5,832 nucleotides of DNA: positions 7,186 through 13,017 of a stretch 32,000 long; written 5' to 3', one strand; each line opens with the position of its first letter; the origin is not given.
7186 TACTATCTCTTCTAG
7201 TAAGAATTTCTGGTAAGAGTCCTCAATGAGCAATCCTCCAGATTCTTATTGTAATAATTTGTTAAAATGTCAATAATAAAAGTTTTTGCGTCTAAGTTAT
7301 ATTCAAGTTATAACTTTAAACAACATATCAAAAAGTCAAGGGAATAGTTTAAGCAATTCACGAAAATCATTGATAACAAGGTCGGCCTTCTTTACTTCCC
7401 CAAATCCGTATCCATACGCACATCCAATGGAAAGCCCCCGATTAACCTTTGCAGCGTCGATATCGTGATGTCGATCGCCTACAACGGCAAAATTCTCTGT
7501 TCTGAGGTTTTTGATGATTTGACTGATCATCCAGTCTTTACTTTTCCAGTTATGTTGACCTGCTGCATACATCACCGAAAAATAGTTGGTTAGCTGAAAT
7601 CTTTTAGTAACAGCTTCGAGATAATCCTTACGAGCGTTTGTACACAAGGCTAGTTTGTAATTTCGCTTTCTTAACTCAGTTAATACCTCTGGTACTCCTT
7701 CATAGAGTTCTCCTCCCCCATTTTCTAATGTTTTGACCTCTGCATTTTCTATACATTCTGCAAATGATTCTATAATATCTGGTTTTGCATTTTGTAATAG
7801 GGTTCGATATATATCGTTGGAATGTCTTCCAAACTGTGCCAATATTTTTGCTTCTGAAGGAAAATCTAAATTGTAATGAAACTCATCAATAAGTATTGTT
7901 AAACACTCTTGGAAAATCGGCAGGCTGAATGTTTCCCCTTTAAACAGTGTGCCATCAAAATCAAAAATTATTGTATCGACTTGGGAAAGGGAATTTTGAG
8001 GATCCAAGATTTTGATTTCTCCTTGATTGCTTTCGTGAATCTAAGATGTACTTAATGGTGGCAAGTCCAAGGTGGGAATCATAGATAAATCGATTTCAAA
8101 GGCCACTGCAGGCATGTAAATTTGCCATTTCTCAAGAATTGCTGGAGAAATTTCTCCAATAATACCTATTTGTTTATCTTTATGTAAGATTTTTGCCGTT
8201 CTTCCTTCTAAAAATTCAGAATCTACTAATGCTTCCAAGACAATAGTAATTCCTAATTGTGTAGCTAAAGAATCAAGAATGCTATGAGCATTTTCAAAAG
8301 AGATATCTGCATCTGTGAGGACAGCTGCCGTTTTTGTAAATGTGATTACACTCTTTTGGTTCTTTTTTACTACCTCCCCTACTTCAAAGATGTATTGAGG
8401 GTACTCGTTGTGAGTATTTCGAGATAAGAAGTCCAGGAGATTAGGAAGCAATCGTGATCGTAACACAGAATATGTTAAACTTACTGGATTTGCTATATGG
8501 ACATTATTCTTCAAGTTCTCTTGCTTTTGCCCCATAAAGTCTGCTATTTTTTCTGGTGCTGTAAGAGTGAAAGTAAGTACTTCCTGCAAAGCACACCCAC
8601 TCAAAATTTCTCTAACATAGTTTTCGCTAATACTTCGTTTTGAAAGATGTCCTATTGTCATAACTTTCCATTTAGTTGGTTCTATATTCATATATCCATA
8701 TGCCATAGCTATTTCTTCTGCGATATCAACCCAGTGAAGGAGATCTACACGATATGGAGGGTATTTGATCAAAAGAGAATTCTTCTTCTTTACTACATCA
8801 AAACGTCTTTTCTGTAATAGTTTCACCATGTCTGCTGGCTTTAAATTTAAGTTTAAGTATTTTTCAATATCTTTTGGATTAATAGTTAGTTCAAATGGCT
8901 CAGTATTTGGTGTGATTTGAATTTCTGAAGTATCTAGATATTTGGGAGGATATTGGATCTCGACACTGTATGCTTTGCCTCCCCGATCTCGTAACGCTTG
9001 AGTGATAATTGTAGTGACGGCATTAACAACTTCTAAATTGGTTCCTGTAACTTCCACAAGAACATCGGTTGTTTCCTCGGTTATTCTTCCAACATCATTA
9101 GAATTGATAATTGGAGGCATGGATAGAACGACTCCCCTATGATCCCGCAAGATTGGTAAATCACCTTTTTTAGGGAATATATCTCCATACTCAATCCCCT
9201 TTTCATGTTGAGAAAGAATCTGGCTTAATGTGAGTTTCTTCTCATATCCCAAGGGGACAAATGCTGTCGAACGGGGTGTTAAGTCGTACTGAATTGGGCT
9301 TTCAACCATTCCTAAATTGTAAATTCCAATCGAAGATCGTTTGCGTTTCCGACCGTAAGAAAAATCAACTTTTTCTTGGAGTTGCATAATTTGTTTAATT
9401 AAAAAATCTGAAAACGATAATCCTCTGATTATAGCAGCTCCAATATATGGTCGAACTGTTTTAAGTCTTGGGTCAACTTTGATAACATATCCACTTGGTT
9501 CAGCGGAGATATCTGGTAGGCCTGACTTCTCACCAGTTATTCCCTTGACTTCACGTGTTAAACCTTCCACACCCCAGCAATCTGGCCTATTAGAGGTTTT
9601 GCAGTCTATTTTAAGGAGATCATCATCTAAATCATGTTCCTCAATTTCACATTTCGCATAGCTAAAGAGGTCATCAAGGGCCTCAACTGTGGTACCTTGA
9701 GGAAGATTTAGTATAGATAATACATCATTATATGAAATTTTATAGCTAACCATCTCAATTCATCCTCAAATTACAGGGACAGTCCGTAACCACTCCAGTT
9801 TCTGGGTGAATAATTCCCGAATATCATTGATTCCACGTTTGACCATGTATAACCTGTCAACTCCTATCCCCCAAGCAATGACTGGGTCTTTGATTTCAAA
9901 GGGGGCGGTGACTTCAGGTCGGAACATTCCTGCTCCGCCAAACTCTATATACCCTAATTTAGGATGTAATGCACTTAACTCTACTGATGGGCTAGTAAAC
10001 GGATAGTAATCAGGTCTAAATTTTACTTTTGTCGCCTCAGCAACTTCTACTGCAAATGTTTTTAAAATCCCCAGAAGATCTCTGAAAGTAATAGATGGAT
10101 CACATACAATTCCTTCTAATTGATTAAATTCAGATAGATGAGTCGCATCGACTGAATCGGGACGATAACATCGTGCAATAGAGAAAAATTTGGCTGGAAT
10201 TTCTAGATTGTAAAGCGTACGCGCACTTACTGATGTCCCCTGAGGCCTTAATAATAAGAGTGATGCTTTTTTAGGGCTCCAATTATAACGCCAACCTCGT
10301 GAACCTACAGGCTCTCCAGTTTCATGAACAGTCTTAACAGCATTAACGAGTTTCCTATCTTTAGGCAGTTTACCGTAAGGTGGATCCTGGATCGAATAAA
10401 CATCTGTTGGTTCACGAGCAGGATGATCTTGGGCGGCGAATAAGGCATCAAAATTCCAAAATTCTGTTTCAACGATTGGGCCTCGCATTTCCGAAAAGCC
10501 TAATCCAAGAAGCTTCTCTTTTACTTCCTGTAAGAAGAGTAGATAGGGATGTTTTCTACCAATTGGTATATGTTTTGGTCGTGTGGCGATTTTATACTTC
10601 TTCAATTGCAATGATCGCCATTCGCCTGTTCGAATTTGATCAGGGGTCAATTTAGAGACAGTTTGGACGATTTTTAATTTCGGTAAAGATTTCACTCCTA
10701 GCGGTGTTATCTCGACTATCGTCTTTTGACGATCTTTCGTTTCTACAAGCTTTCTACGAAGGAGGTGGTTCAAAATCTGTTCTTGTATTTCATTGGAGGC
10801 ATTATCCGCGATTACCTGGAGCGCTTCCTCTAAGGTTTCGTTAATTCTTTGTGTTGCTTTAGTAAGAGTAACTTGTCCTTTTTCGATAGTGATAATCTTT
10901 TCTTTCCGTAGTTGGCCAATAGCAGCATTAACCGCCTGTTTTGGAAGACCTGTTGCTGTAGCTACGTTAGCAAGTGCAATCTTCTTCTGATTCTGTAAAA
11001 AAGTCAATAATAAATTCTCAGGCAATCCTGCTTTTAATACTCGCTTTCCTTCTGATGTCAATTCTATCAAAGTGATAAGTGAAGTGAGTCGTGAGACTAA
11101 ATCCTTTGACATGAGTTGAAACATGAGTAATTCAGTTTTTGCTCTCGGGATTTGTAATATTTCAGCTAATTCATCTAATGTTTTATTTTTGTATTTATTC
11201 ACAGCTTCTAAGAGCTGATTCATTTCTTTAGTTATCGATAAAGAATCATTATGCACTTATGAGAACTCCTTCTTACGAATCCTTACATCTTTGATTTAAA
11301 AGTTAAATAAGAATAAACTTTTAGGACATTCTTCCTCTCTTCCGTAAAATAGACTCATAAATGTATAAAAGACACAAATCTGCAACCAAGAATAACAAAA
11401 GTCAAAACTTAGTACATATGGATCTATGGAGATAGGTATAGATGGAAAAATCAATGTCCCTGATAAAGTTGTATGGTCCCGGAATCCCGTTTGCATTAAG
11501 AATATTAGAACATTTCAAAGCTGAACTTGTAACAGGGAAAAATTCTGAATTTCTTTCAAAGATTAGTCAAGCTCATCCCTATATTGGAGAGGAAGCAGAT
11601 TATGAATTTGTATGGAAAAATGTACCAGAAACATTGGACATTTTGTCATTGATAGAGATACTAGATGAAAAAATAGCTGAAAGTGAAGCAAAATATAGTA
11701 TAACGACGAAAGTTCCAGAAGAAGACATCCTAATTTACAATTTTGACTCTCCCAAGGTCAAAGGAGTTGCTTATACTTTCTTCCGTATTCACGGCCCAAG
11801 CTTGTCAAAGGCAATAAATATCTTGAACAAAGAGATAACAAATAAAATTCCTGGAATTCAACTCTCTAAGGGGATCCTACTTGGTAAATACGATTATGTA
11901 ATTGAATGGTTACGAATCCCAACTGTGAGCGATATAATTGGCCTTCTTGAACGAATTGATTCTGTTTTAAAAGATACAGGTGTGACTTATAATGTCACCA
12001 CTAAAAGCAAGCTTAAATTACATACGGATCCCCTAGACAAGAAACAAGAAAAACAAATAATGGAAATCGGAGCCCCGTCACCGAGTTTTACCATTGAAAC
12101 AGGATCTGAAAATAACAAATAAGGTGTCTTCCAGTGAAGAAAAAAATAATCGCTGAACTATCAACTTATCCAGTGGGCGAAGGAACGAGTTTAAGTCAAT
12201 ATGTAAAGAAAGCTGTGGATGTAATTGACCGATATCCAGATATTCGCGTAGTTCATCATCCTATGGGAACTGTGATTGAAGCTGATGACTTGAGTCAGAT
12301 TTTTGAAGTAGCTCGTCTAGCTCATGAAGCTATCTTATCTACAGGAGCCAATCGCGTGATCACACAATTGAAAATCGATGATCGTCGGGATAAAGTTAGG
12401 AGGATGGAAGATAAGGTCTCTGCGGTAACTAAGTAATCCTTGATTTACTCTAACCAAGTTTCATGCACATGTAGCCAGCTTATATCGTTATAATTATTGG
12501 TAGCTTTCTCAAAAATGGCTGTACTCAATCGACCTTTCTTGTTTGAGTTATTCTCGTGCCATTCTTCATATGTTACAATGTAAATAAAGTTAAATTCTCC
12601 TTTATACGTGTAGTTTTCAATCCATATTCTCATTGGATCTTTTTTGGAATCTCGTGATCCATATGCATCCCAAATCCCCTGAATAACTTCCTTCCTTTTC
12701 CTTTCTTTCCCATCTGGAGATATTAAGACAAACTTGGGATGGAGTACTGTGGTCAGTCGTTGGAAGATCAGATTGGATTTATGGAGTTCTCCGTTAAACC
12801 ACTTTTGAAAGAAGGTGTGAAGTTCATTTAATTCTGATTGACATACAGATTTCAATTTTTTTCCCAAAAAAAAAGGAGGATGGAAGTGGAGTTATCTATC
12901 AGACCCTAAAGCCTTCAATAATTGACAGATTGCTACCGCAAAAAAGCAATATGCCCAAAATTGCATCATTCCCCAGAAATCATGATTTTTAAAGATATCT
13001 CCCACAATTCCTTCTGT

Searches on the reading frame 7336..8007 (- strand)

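Call 7: search_protein_families(library=pfam, proteins=[window:7336-8007:-], max_evalue=0.001)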
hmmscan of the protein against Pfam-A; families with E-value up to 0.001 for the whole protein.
window:7336-8007:- (223 aa): 4 families
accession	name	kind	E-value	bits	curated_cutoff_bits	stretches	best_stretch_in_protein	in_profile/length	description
PF13419.12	HAD_2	-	4.6e-23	82.7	23.8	1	13-187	1-169/178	Haloacid dehalogenase-like hydrolase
PF00702.32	Hydrolase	-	1.2e-20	75.1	26.4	1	10-187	1-188/191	haloacid dehalogenase-like hydrolase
PF12710.13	HAD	-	1.3e-09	39.2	27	1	13-187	1-189/189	haloacid dehalogenase-like hydrolase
PF13344.12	Hydrolase_6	-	3.1e-06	27.6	27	1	98-138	12-52/101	Haloacid dehalogenase-like hydrolase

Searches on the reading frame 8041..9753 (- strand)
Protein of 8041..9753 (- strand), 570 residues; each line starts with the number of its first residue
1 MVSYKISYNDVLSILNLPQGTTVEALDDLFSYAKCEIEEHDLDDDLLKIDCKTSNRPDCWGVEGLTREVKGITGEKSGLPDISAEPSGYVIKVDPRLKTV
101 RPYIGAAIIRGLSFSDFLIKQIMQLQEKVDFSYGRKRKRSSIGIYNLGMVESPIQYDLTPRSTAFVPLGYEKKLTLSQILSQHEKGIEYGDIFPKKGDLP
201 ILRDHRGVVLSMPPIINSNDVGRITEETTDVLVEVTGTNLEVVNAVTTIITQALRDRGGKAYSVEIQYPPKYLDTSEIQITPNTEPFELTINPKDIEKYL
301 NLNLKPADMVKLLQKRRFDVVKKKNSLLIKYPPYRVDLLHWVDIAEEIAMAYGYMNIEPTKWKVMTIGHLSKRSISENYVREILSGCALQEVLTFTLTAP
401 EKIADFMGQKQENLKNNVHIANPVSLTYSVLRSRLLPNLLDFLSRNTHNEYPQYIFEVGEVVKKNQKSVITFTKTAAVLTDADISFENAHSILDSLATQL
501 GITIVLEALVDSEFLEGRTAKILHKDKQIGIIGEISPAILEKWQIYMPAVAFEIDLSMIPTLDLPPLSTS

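Call 7: search_protein_families(library=pfam, proteins=[window:8041-9753:-], max_evalue=0.001)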
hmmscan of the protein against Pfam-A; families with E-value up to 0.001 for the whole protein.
window:8041-9753:- (570 aa): 3 families
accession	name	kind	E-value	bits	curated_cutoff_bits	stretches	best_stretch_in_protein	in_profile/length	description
PF17759.6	tRNA_synthFbeta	-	9.8e-42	143.3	22.4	1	365-556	10-214/214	Phenylalanyl tRNA synthetase beta chain CLM domain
PF03484.21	B5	-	9.4e-18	64.6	28.6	1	290-354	2-67/67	tRNA synthetase B5 domain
PF03483.22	B3_4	-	0.00014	22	29.3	1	124-243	40-132/174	B3/4 domain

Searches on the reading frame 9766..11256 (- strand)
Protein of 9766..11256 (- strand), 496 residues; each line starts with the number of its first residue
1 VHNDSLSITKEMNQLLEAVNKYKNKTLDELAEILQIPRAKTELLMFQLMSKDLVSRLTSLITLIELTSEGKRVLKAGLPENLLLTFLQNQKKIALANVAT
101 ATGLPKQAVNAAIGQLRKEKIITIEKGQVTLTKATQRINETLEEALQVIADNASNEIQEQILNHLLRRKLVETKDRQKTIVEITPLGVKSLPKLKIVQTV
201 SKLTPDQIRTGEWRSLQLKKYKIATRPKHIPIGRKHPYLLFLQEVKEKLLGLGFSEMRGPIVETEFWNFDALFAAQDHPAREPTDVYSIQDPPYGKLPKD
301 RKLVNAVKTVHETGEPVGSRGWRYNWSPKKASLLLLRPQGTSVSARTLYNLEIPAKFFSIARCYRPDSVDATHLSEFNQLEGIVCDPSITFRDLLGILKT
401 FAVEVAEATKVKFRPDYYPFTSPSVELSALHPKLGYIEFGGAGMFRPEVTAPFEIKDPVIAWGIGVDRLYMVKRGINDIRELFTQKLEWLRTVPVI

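Call 7: search_protein_families(library=pfam, proteins=[window:9766-11256:-], max_evalue=0.001)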
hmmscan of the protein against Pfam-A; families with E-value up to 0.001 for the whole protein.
window:9766-11256:- (496 aa): 3 families
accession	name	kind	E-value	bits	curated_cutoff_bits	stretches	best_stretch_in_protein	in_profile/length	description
PF01409.25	tRNA-synt_2d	-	2e-76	257.2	19.8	1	221-492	2-245/246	tRNA synthetases class II core domain (F)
PF01978.25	TrmB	-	3.7e-07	30.3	25.6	0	21-57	19-55/68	Sugar-specific transcriptional regulator TrmB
PF00152.25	tRNA-synt_2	-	0.00049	19.7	25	0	356-381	93-118/308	tRNA synthetases class II (D, K and N)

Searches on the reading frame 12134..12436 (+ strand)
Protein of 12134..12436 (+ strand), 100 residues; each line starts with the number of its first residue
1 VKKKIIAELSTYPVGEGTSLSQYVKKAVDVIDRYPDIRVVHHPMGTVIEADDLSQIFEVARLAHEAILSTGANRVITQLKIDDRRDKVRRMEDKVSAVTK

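Call 7: search_protein_families(library=pfam, proteins=[window:12134-12436:+], max_evalue=0.001)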
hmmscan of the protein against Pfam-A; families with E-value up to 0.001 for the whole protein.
window:12134-12436:+ (100 aa): 1 family
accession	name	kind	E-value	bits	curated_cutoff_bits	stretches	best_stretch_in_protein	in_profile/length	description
PF01910.22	Thiamine_BP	-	4.9e-28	97.4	24.9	1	7-98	1-91/92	Thiamine-binding protein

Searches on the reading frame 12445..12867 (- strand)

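Call 7: search_protein_families(library=pfam, proteins=[window:12445-12867:-], max_evalue=0.001)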
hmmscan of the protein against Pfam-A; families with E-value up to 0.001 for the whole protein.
window:12445-12867:- (140 aa): 1 family
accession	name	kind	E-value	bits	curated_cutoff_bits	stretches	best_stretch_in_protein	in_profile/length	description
PF08472.16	S6PP_C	-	2.2e-15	57.2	34.4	1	12-120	25-131/133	Sucrose-6-phosphate phosphohydrolase C-terminal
